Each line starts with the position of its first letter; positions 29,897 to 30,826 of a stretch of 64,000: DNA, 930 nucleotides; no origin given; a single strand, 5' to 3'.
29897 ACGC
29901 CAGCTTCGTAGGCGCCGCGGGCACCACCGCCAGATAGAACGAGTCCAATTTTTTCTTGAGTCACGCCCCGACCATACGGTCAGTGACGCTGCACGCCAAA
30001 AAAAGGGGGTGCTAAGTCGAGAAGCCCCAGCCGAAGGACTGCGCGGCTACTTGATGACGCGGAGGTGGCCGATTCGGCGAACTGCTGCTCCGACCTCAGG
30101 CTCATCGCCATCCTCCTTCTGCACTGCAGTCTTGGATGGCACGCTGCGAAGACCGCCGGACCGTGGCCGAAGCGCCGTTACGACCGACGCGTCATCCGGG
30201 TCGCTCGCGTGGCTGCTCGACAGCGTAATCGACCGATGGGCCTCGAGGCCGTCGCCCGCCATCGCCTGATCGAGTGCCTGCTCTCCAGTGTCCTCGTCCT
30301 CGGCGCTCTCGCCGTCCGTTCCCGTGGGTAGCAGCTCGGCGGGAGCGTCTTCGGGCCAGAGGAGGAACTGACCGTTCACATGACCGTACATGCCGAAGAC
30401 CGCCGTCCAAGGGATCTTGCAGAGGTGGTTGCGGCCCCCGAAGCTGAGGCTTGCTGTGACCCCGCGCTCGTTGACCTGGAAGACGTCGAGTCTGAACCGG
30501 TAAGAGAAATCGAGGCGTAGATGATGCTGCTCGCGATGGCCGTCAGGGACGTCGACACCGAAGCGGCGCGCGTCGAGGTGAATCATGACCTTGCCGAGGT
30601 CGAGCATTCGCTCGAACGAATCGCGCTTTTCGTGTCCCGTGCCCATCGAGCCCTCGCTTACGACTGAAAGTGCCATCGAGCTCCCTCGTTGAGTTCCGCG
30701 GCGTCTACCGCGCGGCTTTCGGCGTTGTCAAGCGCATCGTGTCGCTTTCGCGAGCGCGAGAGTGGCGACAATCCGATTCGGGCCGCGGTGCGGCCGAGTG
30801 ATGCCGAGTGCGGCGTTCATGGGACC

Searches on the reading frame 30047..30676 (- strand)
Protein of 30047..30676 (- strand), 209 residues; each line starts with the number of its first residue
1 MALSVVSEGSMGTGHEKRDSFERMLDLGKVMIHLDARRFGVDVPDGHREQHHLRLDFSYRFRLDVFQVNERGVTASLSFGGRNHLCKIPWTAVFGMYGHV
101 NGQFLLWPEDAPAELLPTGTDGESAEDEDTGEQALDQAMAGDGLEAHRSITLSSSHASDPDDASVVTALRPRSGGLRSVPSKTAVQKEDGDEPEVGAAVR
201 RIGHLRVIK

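Call 73: search_protein_families(library=pfam, proteins=[window:30047-30676:-], max_evalue=0.001)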
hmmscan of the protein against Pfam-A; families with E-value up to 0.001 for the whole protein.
window:30047-30676:- (209 aa): 1 family
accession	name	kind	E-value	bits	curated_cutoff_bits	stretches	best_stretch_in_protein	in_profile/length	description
PF04386.18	SspB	-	3.8e-06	27.4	27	1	32-150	31-129/156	Stringent starvation protein B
